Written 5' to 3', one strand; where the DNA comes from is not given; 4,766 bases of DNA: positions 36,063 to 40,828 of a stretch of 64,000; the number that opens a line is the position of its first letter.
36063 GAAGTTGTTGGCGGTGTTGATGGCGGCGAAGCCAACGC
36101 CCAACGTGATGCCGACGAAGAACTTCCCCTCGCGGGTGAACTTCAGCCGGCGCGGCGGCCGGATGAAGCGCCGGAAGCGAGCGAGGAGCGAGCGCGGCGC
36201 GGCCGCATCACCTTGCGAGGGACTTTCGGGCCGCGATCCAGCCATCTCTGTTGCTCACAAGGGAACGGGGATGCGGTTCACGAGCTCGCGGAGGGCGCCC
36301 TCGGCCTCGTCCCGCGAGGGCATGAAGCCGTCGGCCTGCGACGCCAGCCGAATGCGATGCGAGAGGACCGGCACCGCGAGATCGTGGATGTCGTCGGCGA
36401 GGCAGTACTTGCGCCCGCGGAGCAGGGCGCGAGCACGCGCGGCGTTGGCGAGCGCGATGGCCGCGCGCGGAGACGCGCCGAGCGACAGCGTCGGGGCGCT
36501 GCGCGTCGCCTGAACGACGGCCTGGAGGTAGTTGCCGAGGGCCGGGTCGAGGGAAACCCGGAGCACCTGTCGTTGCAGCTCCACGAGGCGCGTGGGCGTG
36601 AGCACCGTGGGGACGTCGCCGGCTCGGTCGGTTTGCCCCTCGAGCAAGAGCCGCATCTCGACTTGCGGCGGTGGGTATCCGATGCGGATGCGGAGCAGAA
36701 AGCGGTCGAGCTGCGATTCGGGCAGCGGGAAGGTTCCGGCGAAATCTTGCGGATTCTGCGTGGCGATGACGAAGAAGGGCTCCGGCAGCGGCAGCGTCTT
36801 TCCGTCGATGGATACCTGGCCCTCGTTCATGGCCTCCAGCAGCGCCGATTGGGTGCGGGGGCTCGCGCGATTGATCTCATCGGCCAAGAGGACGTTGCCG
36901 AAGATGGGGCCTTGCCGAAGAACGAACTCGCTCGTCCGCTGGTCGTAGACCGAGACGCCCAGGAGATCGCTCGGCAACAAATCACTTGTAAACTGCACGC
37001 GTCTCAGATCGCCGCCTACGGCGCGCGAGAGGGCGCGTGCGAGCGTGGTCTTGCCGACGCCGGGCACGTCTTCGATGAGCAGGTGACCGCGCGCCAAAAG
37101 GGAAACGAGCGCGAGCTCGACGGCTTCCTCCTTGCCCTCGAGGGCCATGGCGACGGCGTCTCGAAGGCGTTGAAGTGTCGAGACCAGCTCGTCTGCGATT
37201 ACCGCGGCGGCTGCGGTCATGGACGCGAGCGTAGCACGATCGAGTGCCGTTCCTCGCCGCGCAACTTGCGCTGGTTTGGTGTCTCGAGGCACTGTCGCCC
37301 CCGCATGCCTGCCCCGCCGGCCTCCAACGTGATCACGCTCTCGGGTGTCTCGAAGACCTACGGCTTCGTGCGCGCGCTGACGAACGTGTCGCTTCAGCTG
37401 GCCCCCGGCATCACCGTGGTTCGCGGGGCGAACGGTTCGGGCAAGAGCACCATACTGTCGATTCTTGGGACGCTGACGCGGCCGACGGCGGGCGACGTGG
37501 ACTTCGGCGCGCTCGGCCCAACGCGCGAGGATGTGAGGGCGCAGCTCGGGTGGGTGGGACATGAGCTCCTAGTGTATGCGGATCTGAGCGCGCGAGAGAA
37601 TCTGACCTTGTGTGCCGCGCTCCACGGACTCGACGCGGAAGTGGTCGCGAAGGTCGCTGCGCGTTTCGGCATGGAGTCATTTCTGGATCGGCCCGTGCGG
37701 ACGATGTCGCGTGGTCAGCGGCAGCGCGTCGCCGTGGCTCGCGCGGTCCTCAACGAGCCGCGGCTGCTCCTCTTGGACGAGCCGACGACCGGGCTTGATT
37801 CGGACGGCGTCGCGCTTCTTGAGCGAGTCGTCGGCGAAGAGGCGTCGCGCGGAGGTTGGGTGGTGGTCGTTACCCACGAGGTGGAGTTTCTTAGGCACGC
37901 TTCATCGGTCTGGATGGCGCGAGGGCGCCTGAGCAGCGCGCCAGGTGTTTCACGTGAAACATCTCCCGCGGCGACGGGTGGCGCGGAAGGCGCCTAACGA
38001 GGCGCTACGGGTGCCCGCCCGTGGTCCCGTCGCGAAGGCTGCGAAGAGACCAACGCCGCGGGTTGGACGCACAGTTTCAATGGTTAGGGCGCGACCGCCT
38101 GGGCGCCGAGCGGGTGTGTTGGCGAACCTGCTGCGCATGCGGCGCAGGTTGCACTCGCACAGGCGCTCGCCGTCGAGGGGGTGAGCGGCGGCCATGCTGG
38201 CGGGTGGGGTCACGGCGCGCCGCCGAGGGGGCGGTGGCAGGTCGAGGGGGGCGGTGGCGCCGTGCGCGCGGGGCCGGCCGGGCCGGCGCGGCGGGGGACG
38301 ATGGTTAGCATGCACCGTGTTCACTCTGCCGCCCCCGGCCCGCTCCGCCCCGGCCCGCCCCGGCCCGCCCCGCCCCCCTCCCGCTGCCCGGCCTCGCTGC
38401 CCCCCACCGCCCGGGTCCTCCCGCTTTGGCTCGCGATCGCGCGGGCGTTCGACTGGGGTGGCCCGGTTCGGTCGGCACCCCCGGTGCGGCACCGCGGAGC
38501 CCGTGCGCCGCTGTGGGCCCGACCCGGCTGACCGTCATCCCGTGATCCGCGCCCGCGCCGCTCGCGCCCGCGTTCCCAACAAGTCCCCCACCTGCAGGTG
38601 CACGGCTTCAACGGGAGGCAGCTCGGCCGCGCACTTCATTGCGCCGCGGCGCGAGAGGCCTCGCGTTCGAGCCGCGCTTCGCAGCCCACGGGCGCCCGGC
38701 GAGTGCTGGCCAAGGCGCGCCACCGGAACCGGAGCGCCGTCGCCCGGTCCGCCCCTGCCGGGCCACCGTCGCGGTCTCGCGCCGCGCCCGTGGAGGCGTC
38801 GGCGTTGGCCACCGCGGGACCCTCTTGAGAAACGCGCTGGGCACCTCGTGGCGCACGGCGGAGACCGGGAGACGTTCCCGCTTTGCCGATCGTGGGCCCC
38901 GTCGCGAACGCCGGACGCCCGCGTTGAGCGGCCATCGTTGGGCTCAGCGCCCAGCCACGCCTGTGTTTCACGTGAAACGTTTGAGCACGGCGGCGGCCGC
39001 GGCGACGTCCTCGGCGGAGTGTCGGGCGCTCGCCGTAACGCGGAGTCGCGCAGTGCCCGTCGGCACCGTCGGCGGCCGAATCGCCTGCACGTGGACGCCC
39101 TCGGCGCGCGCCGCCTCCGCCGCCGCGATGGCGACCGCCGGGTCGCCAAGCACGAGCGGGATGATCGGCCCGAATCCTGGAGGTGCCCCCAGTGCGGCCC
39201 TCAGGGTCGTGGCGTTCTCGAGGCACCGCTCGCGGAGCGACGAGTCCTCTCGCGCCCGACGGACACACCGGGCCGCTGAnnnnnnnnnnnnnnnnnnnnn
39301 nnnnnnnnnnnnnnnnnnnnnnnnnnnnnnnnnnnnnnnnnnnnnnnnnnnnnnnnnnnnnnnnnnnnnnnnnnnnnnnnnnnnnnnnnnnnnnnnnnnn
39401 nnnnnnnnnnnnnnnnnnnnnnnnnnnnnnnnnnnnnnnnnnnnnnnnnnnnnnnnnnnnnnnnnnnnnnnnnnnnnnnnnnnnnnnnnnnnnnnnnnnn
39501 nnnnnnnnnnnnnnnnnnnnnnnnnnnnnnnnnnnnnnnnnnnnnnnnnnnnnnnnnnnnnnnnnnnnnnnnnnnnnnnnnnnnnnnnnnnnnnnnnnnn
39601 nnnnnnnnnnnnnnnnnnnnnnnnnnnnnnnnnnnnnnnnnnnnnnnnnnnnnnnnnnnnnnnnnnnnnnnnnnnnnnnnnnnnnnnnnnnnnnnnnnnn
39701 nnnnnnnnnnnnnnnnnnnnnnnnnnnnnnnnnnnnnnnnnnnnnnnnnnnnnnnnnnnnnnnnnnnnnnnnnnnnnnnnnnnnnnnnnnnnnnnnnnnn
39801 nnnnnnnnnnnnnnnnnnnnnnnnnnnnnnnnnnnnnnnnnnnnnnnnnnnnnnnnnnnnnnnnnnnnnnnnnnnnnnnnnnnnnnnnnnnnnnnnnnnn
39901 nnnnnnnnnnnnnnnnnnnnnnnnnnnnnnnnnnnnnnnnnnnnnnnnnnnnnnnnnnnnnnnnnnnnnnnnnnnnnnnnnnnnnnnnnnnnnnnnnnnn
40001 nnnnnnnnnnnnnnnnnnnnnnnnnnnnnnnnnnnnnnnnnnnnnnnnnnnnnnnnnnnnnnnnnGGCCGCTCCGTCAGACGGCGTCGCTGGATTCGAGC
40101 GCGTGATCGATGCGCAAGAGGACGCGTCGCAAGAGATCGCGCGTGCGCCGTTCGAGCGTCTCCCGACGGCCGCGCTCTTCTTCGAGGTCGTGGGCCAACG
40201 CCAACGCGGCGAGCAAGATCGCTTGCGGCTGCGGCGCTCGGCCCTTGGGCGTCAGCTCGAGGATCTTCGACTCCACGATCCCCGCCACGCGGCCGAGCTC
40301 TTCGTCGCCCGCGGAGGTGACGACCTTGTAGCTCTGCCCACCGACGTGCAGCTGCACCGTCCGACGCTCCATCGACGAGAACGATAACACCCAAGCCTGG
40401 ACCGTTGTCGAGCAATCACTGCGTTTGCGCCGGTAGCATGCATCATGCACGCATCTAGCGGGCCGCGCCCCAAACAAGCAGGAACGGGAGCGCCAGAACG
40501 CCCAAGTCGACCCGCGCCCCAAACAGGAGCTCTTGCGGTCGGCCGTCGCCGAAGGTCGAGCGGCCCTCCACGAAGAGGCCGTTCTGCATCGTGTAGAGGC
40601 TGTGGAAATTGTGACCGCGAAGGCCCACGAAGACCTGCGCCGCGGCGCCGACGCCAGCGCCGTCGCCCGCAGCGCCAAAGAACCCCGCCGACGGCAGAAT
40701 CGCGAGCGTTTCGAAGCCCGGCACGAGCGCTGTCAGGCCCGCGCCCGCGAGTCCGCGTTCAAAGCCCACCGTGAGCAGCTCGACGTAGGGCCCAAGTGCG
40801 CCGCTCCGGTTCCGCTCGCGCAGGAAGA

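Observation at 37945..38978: ~1 kb ~80% GC noncoding island bounded by two copies of a palindrome-containing 16-mer embedded in the 3' ends of convergent genes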

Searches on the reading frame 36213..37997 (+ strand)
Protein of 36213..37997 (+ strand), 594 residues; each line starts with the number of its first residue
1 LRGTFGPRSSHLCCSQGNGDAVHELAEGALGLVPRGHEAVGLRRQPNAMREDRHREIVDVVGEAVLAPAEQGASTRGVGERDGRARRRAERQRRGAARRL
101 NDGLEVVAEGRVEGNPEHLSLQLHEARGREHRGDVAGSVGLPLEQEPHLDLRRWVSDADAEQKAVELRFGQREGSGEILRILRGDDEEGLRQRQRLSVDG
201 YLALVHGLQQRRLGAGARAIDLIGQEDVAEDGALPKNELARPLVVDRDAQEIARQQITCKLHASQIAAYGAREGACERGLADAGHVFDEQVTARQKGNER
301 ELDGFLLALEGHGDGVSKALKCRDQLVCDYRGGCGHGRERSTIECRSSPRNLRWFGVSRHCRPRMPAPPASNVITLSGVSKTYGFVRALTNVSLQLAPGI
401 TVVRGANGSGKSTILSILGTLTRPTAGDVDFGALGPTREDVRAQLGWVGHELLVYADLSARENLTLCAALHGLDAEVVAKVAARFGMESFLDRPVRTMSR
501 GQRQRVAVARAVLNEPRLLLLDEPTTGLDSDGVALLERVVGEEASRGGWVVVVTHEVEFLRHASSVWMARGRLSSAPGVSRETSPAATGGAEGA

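Call 13: search_protein_families(library=pfam, proteins=[window:36213-37997:+], max_evalue=0.01)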
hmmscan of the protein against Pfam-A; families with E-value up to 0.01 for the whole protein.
window:36213-37997:+ (594 aa): 6 families
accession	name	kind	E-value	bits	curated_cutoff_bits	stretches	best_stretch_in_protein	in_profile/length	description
PF00005.33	ABC_tran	-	3.1e-27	96.3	25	1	389-526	1-137/137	ABC transporter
PF13304.12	AAA_21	-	9e-10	39.5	27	2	493-560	233-303/304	AAA domain, putative AbiEii toxin, Type IV TA system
PF02463.25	SMC_N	-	6.3e-06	26.2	40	1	390-415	16-41/220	RecF/RecN/SMC N terminal domain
PF13476.12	AAA_23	-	2.9e-05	25.3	27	1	387-418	8-39/201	AAA domain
PF13175.12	AAA_15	-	0.0006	20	32.1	1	387-421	12-46/374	AAA ATPase domain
PF13555.12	AAA_29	-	0.0043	17.2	27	1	399-417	23-41/61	P-loop containing region of AAA domain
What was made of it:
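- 37305..37997 (+): ccmA-type heme-exporter ABC ATPase (230 aa). The conserved part ends ...ARGRL and is followed by a 21-aa extension that reads through parS site 1. Pfam ABC_tran (call 13).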

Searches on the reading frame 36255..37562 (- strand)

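Call 13: search_protein_families(library=pfam, proteins=[window:36255-37562:-], max_evalue=0.01)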
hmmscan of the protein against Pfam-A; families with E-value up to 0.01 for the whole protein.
window:36255-37562:- (435 aa): 11 families
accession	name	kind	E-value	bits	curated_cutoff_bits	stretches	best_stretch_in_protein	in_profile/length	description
PF07726.17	AAA_3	-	6.1e-61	204.5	27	1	160-290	1-131/131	ATPase family associated with various cellular activities (AAA)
PF17863.7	AAA_lid_2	-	1.9e-20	72.8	22.7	1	351-410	1-60/74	AAA lid domain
PF07728.20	AAA_5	-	8.9e-15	55.4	22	1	166-288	7-139/139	AAA domain (dynein-related subfamily)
PF20030.5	bpMoxR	-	1.1e-09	38.1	27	1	130-310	3-182/205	MoxR domain in the MoxR-vWA-beta-propeller ternary systems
PF00004.35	AAA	-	1.6e-06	29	21.2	1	166-275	6-115/131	ATPase family associated with various cellular activities (AAA)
PF00493.29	MCM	-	3.2e-06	26.9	23.3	1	120-271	20-173/224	MCM P-loop domain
PF05496.18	RuvB_N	-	0.00014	22.1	27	1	158-252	33-115/159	Holliday junction DNA helicase RuvB P-loop domain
PF20720.3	nSTAND3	-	0.0025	18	27.2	1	146-181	5-40/155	Novel STAND NTPase 3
PF01078.27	Mg_chelatase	-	0.0061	16.4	20.3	0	141-179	5-43/207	Magnesium chelatase, subunit ChlI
PF00158.32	Sigma54_activat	-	0.0066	16.6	20.2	0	160-270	24-142/168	Sigma-54 interaction domain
PF13238.12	AAA_18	-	0.0074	17.2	29.4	0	166-195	6-37/128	AAA domain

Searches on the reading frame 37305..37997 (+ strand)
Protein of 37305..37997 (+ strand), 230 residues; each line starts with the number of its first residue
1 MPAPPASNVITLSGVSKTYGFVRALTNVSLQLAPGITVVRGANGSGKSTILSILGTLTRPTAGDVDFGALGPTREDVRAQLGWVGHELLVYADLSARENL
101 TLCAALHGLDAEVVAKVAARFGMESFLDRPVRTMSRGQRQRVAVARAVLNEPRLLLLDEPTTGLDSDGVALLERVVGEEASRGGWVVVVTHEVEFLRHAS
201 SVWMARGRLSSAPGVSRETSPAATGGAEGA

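Call 58: search_protein_families(library=ncbifam, proteins=[window:37305-37997:+], max_evalue=0.00001)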
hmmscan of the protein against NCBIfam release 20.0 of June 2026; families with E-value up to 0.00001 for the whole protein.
window:37305-37997:+ (230 aa): 185 families (the best 25 are shown)
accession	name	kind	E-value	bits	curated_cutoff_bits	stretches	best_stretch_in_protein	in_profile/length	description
NF010061.0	PRK13538.1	equivalog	2.5e-40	138.2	195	1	25-192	21-192/211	cytochrome c biogenesis heme-transporting ATPase CcmA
TIGR01189.1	ccmA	equivalog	1.1e-38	132.9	131.6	1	22-192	13-186/198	heme ABC exporter ATP-binding protein CcmA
TIGR03864.1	PQQ_ABC_ATP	hypoth_equivalog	3.4e-36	124.9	302.25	1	10-211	2-212/236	ABC transporter, ATP-binding subunit, PQQ-dependent alcohol dehydrogenase system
TIGR01188.1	drrA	subfamily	4.1e-36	124.8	312.45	1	17-194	1-185/302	daunorubicin resistance ABC transporter, ATP-binding protein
NF040873.1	AztA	equivalog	5.3e-32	110.9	220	1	19-201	2-187/191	zinc ABC transporter ATP-binding protein AztA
TIGR03740.1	galliderm_ABC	subfamily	2.8e-29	102.4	309.75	1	13-192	4-183/223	lantibiotic protection ABC transporter ATP-binding subunit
TIGR02857.1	CydD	equivalog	6.4e-29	101.3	435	1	8-203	320-527/529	thiol reductant ABC exporter subunit CydD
TIGR03375.1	type_I_sec_LssB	subfamily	7.8e-28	97.1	693.1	1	23-201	481-670/696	type I secretion system permease/ATPase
TIGR03410.1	urea_trans_UrtE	equivalog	2.1e-27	96.1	285.8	1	12-210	3-211/230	urea ABC transporter ATP-binding subunit UrtE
TIGR02673.1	FtsE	equivalog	3e-27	95.7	264.85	1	9-200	1-204/214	cell division ATP-binding protein FtsE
TIGR03522.1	GldA_ABC_ATP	equivalog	4e-27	95.4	402.6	1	10-191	3-190/301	gliding motility-associated ABC transporter ATP-binding subunit GldA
TIGR03608.1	L_ocin_972_ABC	subfamily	5.3e-27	94.6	254.85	1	13-200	2-201/206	putative bacteriocin export ABC transporter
TIGR02982.1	heterocyst_DevA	subfamily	2.6e-26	92.6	295.8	1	23-209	19-219/220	ABC exporter ATP-binding subunit, DevA family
TIGR03873.1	F420-0_ABC_ATP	hypoth_equivalog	9e-26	90.7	372.4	1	11-212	3-218/256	putative F420-0 ABC transporter ATP-binding protein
NF007027.0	PRK09493.1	equivalog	1.8e-25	89.7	379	1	10-210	2-215/240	glutamine ABC transporter ATP-binding protein GlnQ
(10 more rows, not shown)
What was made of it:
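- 37305..37997 (+): NCBIfam TIGR01189 ccmA scores 132.9 bits against a cutoff of 131.6 (call 58).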

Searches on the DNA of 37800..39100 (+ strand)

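Call 34: search_rna_families(source=window, start=37800, end=39100, threshold=evalue, max_evalue=1)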
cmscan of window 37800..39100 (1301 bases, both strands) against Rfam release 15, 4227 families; matches with E-value up to 1: 0.
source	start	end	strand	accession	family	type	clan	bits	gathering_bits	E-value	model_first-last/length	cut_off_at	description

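Call 60: search_dna_similar(query=window:37962-38963:+, collection=plasmids, mode=distant, max_rows=8)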
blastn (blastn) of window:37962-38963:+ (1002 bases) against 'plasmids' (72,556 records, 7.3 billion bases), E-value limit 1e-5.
No match.

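Call 63: search_dna_similar(query=window:37962-38963:+, collection=phages, mode=distant, max_rows=5)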
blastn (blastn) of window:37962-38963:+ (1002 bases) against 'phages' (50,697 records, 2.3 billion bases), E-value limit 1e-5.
No match.
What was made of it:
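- There is no plasmid or phage match (calls 60, 63).
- Tried and rejected: Plasmid and phage databases gave no match (calls 60, 63).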

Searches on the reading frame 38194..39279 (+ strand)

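Call 14: search_protein_families(library=pfam, proteins=[window:38194-39279:+], max_evalue=1)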
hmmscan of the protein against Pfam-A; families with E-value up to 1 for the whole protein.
window:38194-39279:+ (361 aa): 2 families
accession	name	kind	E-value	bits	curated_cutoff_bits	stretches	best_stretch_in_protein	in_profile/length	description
PF16866.11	PHD_4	-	0.069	13.6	30.6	1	322-334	52-64/65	PHD-finger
PF00301.25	Rubredoxin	-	0.078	13.5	23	1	324-335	30-41/47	Rubredoxin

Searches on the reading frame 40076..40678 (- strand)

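Call 13: search_protein_families(library=pfam, proteins=[window:40076-40678:-], max_evalue=0.01)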
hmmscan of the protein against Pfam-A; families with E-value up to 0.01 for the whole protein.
window:40076-40678:- (200 aa): 1 family
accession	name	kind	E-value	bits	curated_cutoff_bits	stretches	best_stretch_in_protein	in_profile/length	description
PF05164.18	ZapA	-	1.2e-09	38.8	23.8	1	108-181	1-79/88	Cell division protein ZapA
